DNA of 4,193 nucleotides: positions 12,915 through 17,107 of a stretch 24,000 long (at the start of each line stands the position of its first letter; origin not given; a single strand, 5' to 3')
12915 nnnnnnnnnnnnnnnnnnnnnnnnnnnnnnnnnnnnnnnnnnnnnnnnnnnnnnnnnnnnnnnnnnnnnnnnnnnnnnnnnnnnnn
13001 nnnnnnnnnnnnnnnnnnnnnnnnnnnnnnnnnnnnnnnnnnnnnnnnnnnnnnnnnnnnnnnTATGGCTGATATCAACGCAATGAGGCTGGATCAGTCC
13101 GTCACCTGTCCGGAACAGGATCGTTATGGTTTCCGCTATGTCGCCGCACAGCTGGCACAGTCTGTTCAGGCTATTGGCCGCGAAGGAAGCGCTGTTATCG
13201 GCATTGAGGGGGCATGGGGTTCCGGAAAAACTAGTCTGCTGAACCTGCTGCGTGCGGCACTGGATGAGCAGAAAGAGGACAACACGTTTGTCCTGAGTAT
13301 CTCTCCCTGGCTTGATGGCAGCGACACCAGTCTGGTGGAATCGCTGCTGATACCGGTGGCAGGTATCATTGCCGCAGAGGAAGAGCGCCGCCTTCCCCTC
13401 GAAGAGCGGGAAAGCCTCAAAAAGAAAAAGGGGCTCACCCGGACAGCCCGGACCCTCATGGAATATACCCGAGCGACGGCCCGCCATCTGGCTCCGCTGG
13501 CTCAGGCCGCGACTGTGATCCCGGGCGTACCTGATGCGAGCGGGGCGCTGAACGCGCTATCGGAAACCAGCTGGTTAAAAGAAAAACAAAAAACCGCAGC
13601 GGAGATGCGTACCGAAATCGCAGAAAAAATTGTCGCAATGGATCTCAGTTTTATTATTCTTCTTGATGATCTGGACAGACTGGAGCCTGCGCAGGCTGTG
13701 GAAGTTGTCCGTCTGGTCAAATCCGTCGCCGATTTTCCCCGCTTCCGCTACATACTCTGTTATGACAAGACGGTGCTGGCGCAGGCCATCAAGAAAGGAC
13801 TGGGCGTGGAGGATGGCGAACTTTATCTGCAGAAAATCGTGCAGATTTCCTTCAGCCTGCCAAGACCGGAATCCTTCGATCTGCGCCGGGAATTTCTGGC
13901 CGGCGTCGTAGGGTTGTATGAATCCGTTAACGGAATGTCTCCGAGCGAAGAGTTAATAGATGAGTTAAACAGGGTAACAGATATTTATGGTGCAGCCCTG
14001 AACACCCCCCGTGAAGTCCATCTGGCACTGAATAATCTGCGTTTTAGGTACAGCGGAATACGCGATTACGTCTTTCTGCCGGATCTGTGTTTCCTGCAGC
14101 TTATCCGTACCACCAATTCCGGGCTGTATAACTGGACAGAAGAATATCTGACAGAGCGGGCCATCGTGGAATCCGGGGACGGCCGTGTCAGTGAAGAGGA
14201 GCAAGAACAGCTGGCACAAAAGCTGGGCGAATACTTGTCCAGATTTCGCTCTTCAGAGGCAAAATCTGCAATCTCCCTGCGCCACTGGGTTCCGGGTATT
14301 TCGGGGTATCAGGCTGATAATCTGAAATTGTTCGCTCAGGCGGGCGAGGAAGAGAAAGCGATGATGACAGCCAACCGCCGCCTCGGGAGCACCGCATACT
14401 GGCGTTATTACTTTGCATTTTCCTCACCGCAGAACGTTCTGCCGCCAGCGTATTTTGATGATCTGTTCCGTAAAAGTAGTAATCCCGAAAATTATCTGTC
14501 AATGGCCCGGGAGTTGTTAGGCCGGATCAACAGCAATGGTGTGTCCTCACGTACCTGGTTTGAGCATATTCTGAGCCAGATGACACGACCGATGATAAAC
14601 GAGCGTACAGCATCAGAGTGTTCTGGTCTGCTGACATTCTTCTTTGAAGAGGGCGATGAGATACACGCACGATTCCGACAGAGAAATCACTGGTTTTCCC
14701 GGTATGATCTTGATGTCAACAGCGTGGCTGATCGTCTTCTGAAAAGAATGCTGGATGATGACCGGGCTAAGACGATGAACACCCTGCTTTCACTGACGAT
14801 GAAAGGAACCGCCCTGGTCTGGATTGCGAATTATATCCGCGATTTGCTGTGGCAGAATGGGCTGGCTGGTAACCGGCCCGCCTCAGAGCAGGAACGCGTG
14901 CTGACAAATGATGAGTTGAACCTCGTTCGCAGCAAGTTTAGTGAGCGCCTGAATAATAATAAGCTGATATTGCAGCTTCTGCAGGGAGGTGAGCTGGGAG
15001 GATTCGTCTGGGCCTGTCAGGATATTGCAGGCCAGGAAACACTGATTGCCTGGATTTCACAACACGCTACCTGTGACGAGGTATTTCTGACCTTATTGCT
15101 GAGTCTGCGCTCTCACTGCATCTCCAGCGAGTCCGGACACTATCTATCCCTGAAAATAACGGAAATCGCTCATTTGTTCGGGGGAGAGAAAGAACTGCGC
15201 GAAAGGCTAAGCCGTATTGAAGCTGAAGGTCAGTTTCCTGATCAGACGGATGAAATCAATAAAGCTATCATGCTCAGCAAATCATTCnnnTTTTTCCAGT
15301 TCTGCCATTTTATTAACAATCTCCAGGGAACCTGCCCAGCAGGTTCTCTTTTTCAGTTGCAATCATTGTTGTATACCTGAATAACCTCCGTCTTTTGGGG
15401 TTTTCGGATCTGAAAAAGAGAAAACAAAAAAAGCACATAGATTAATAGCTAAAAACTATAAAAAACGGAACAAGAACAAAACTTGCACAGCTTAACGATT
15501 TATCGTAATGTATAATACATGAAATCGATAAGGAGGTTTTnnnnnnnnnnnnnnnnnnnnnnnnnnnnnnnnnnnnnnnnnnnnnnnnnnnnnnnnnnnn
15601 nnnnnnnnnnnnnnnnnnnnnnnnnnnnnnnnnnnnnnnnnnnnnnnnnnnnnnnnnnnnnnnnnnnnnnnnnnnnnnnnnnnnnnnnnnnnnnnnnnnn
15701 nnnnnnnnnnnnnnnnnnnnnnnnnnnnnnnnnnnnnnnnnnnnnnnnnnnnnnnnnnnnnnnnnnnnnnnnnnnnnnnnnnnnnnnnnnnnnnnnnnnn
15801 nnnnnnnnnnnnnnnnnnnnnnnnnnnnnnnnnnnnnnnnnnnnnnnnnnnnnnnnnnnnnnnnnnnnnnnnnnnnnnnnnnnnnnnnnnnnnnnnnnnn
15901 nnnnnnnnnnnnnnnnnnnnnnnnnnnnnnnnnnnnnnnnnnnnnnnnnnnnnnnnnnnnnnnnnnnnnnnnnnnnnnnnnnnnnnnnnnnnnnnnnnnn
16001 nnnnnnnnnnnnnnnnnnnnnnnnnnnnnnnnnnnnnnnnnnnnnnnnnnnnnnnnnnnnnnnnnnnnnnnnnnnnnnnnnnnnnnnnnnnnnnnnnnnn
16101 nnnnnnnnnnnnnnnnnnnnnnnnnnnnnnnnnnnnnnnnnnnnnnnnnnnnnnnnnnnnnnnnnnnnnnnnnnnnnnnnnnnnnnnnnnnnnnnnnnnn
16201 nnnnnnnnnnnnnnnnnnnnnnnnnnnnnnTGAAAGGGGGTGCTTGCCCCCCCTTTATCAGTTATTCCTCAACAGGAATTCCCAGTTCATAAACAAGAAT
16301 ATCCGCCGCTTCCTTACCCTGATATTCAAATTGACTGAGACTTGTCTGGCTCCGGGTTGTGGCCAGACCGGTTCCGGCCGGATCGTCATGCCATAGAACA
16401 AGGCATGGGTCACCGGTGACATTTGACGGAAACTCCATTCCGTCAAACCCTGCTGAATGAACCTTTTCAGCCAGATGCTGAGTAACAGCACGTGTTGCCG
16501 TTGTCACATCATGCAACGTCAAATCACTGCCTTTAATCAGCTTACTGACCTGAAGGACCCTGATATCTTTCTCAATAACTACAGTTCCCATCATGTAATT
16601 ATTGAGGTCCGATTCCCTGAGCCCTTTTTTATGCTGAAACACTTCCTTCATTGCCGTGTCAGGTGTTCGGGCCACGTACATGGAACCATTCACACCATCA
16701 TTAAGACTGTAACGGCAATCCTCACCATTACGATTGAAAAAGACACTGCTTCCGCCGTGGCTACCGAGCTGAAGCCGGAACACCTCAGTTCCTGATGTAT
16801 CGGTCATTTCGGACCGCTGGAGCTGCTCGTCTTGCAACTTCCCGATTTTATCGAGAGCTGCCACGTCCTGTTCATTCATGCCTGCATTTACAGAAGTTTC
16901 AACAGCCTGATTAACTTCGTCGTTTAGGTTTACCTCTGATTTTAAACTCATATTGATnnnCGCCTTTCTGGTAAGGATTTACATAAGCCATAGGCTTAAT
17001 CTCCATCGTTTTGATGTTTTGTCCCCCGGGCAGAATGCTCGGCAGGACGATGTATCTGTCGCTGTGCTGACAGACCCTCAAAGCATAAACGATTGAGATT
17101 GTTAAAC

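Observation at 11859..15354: Self-contained two-gene module: an RHH-fusion protein coupled to an apparently soluble KAP-family NTPase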

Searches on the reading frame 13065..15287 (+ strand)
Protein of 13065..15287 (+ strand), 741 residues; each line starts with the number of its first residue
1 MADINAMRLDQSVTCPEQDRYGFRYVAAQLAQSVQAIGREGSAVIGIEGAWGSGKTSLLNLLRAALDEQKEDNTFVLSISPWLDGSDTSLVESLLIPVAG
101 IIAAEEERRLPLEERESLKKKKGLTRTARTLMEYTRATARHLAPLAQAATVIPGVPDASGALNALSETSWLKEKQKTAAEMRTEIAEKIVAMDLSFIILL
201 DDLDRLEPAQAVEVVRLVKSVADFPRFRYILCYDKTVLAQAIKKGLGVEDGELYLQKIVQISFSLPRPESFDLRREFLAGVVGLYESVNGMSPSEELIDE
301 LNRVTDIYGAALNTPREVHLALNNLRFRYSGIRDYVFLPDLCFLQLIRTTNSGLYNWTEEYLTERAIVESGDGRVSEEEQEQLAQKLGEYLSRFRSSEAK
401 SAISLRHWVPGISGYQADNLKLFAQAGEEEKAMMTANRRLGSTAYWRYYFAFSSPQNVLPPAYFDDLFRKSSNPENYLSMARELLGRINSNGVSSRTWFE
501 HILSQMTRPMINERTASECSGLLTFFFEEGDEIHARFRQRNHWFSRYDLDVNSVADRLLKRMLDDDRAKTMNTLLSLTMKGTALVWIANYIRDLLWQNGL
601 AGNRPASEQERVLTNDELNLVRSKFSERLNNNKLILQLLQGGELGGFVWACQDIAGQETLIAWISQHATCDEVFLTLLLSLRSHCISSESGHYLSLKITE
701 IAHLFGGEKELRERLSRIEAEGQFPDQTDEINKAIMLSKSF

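Call 5: search_protein_families(library=pfam, proteins=[window:13065-15287:+], max_evalue=1)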
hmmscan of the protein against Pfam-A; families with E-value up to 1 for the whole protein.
window:13065-15287:+ (741 aa): 10 families
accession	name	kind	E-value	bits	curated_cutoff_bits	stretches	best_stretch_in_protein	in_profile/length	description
PF07693.20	KAP_NTPase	-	2.6e-42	145.5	20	1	26-330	4-291/293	KAP family P-loop domain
PF13401.12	AAA_22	-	0.00044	21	27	1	44-99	7-59/130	AAA domain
PF13191.12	AAA_16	-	0.0025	18.8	32.6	1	28-211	10-149/167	AAA ATPase domain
PF05729.18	NACHT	-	0.012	15.9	26.7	0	45-79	3-42/167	NACHT domain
PF10923.14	BrxC_BrxD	-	0.014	14.8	22.2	1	24-69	31-76/414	BREX system ATP-binding protein BrxC/D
PF13604.12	AAA_30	-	0.024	14.8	27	1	31-70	7-46/191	AAA domain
PF13476.12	AAA_23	-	0.049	14.7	27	1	44-73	21-50/201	AAA domain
PF02367.23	TsaE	-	0.15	12.4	26.6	0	29-71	13-52/128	Threonylcarbamoyl adenosine biosynthesis protein TsaE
PF00005.33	ABC_tran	-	0.16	13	25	1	43-71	12-40/137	ABC transporter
PF13238.12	AAA_18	-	0.19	12.6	29.4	0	45-66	1-22/128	AAA domain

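Call 6: search_protein_families(library=padloc, proteins=[window:13065-15287:+], max_evalue=1)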
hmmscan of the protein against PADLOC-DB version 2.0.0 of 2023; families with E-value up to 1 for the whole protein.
window:13065-15287:+ (741 aa): 10 families
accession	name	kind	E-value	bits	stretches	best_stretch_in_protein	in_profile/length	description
PDLC02361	PifA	-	1.2e-297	987.3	1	5-738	3-718/720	PifA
PDLC04959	PDC-S20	-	3e-20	71.2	1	28-378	28-377/464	-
PDLC02210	QatA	-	1.6e-12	44.8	2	44-107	34-97/593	-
PDLC04956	PDC-S20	-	1.4e-11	42.5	1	47-268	38-255/450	-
PDLC04958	PDC-S20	-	6.2e-10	37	1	45-266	31-255/458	-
PDLC04957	PDC-S20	-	1.5e-09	35.9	1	41-265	29-255/446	-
PDLC02209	QatA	-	1.3e-07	28.7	2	40-82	31-71/646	-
PDLC04140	mad8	-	0.017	12.6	1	45-191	30-151/314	mads_8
PDLC01515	Csx3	-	0.033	11.8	1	44-82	8-45/183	"CAS-I,CAS-III; associated"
PDLC04135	mad3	-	0.038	11.5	1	44-71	24-51/374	mads_3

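Call 7: search_protein_families(library=ncbifam, proteins=[window:13065-15287:+], max_evalue=1)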
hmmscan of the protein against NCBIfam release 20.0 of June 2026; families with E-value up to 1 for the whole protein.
window:13065-15287:+ (741 aa): 8 families
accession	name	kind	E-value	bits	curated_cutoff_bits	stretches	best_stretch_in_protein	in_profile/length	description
NF041923.1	QatA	equivalog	1.8e-08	33.5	600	1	40-267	31-282/628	Qat anti-phage system ATPase QatA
NF006743.0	PRK09270.1-2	equivalog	0.012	14.7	227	1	27-69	12-55/217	nucleoside/nucleotide kinase family protein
NF045497.1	IsobCoAmut_IcmF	equivalog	0.019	12.7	1500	1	6-81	154-230/1076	fused isobutyryl-CoA mutase/GTPase IcmF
NF000355.4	ribo_prot_ABC_F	equivalog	0.054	12.4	380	1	43-72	340-369/499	ribosomal protection-like ABC-F family protein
TIGR00041.1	DTMP_kinase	equivalog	0.085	12.5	83.25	1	45-74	7-36/196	dTMP kinase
NF045780.1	TrlF_fam_ATP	equivalog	0.11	11.2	350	1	49-75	316-342/944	TrlF family AAA-like ATPase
TIGR03608.1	L_ocin_972_ABC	subfamily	0.13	11.7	254.85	1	43-72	25-53/206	putative bacteriocin export ABC transporter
TIGR00150.1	T6A_YjeE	equivalog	0.16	11.8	60.1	0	30-67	11-47/135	tRNA (adenosine(37)-N6)-threonylcarbamoyltransferase complex ATPase subunit type 1 TsaE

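Call 15: search_dna_similar(query=window:13065-15287:+, collection=plasmids, mode=protein, max_rows=40, rows=spread)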
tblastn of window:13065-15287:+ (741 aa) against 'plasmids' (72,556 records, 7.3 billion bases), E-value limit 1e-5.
Records with a match: 1073; places in all: 1094; records where one place covers at least 80% of the query: 979.
Best place of each record, by identity: 80-90% 1; 60-80% 13; <60% 1059.
By first word of the organism name: Klebsiella 632; Escherichia 284; Salmonella 34; Enterobacter 25; Bacillus 22; Serratia 11; Pantoea 9; Citrobacter 7; Shigella 5; Cronobacter 5; and 23 more.
By predicted mobility (MOB-suite, as given by PLSDB): non-mobilizable 535; conjugative 476; mobilizable 62.
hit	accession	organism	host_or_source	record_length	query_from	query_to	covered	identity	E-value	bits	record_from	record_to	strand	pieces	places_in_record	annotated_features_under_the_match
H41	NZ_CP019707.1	Pantoea alhagi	Alhagi sparsifolia Shap.,Whole ...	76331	1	741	100%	75.6%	0e+0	1025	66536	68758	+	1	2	P-loop NTPase fold protein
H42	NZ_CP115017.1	Serratia nevei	dog,pure culture,urine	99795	10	735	98%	55.3%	0e+0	730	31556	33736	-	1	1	P-loop NTPase fold protein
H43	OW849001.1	Enterobacter cloacae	Homo sapiens,Corporacio Sanitaria Parc ...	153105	5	735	99%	42.5%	2e-168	545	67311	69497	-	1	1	hypothetical protein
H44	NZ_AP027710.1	Escherichia coli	-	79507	5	735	99%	42.5%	2e-168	544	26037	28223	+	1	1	P-loop NTPase fold protein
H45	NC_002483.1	Escherichia coli K-12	-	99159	5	735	99%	42.5%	2e-168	544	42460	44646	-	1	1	P-loop NTPase fold protein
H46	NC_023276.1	Salmonella enterica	-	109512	5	735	99%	42.5%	2e-168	544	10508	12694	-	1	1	P-loop NTPase fold protein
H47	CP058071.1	Escherichia coli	culture,Pooled pig faecal samples ...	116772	5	735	99%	42.5%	2e-168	544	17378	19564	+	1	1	phage T7 exclusion protein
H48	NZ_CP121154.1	Escherichia coli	bovine,pure culture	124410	5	735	99%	42.5%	2e-168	544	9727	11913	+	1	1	P-loop NTPase fold protein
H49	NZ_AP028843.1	Escherichia fergusonii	-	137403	5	735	99%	42.5%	2e-168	544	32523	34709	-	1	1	P-loop NTPase fold protein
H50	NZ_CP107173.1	Escherichia coli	Urine,human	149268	5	735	99%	42.5%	2e-168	544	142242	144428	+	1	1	P-loop NTPase fold protein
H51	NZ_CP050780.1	Salmonella enterica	chicken,Chicken product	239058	5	735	99%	42.5%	2e-168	544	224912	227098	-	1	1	P-loop NTPase fold protein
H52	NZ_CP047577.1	Escherichia coli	Homo sapiens,Bacterial pure ...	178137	1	737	99%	42.0%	1e-155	508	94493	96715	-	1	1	P-loop NTPase fold protein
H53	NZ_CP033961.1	Klebsiella pneumoniae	Homo sapiens,stool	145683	5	735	99%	42.1%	1e-174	563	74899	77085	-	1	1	P-loop NTPase fold protein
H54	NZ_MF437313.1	Klebsiella pneumoniae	-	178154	5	735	99%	42.1%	1e-174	563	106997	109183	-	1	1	P-loop NTPase fold protein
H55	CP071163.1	Klebsiella pneumoniae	Homo sapiens,pure culture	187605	5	735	99%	42.1%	1e-174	563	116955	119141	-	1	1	exclusion suppressor FxsA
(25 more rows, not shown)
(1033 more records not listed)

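Call 34: search_solved_structures(query=window:13065-15287:+, max_evalue=0.01)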
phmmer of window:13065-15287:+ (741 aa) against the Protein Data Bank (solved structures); distinct sequences matched with E-value up to 0.01: 0.

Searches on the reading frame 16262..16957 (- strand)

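Call 39: search_protein_families(library=pfam, proteins=[window:16262-16957:-], max_evalue=0.01)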
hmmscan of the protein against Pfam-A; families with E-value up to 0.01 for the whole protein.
window:16262-16957:- (231 aa): 1 family
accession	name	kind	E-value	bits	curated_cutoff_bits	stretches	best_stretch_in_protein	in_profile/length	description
PF08808.17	RES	-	1.6e-11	45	23.2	1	91-199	33-146/157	RES domain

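Call 46: search_protein_families(library=padloc, proteins=[window:16262-16957:-], max_evalue=0.001)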
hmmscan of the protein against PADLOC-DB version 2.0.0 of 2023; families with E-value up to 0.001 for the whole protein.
window:16262-16957:- (231 aa): 0 families
